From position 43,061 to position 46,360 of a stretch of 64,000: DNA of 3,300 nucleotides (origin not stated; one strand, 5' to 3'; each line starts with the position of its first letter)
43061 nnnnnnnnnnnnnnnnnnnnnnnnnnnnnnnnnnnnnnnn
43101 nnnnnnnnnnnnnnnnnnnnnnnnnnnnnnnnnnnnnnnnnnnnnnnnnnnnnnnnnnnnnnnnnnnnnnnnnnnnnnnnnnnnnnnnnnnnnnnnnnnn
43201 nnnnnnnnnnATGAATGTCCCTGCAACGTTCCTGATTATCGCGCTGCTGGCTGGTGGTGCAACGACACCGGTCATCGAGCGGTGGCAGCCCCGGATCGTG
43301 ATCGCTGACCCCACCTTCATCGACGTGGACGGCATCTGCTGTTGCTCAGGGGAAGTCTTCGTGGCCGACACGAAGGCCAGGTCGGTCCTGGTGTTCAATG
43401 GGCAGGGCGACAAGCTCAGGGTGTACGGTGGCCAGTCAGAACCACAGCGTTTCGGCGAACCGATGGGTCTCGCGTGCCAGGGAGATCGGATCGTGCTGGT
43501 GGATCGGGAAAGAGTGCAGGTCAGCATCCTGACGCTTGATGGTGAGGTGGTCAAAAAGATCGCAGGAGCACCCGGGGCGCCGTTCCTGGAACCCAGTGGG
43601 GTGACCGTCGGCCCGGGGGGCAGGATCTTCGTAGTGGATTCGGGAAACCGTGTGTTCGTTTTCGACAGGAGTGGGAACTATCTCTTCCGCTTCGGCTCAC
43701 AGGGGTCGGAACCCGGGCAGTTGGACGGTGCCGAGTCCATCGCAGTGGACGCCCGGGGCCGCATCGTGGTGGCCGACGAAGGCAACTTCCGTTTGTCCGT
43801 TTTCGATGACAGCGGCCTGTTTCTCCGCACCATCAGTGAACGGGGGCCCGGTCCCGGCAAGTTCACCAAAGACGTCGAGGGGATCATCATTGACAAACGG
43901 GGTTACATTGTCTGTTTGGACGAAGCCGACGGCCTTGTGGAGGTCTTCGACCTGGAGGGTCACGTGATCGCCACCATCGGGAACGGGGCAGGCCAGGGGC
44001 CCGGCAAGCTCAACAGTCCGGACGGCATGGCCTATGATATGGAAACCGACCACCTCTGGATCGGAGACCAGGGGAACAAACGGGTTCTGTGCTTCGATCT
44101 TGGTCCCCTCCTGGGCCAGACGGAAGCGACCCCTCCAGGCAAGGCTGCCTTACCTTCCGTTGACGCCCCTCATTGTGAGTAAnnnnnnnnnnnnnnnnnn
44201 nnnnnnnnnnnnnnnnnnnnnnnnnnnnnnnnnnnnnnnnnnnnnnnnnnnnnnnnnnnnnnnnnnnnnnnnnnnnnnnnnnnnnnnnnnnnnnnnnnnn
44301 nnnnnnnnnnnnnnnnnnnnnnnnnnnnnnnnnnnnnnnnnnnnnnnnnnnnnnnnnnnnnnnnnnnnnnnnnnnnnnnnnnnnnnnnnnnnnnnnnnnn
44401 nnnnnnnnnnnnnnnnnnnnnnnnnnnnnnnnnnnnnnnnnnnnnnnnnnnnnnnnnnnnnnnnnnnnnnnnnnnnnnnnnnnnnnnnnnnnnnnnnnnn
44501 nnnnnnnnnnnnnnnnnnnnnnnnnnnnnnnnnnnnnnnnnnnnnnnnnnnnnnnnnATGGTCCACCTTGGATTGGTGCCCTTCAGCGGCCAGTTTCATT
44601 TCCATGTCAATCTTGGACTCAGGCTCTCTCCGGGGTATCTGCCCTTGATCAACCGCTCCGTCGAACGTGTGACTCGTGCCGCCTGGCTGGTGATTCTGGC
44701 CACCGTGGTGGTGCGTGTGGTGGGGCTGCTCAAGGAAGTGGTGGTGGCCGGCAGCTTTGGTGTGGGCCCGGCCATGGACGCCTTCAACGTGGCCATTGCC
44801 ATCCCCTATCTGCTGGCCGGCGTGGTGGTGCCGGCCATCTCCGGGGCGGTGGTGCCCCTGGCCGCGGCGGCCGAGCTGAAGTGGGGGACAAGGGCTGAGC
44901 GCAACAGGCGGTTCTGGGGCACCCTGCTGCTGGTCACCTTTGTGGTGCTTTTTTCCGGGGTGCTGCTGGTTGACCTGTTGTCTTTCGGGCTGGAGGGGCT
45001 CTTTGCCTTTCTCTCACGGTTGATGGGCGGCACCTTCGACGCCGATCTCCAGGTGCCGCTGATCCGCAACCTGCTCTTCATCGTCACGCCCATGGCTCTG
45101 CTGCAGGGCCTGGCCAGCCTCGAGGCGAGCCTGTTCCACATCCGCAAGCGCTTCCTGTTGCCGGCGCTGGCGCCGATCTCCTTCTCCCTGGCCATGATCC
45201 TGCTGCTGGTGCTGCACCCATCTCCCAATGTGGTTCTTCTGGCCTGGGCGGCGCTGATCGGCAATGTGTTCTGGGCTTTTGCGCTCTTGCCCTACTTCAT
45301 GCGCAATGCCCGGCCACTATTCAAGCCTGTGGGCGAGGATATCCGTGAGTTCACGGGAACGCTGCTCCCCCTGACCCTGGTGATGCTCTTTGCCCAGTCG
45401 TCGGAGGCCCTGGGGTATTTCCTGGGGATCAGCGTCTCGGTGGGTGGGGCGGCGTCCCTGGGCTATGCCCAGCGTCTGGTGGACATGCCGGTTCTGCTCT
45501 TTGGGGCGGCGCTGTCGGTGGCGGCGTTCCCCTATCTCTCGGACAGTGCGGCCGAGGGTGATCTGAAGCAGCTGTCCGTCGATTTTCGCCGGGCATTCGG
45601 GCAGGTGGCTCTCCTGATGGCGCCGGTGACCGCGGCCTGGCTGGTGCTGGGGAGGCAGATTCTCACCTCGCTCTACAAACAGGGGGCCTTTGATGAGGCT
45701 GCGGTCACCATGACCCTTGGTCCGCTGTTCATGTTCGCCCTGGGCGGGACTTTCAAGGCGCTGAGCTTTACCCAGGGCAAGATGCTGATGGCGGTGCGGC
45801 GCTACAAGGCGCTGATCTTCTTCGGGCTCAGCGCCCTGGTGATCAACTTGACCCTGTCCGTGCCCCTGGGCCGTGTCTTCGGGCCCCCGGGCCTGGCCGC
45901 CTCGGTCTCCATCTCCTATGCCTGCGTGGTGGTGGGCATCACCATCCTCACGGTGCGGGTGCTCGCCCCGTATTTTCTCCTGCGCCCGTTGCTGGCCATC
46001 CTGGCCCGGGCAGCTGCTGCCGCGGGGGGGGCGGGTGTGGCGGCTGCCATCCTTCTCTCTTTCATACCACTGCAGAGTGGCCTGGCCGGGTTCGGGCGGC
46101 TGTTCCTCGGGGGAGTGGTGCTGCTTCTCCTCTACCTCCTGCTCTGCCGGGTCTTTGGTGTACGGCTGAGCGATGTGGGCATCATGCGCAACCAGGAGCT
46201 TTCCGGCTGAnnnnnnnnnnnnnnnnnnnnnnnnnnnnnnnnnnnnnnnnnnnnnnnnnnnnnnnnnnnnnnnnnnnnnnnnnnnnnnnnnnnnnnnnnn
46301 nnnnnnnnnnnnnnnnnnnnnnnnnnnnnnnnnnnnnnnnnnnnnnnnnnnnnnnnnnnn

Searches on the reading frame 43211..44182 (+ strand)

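Call 42: search_protein_families(library=pfam, proteins=[window:43211-44182:+], max_evalue=0.001)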
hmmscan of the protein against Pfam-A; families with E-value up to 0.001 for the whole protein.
window:43211-44182:+ (323 aa): 4 families
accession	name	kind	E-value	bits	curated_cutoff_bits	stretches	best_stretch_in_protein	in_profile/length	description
PF01436.27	NHL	-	3.5e-21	74.6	20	2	172-198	2-28/28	NHL repeat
PF17170.10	DUF5128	-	2e-20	73.7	22.9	2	181-254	52-126/321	6-bladed beta-propeller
PF13449.12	Phytase-like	-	1.6e-06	28.7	27.6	0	167-208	64-104/284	Esterase-like activity of phytase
PF08450.18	SGL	-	1.2e-05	25.5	26.3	0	268-296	184-211/246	SMP-30/Gluconolactonase/LRE-like region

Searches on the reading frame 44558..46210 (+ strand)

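Call 42: search_protein_families(library=pfam, proteins=[window:44558-46210:+], max_evalue=0.001)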
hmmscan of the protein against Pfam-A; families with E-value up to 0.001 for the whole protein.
window:44558-46210:+ (550 aa): 1 family
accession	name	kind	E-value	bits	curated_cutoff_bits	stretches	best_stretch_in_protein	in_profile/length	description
PF03023.19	MurJ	-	3.7e-47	161.4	27.4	1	64-499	2-432/451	Lipid II flippase MurJ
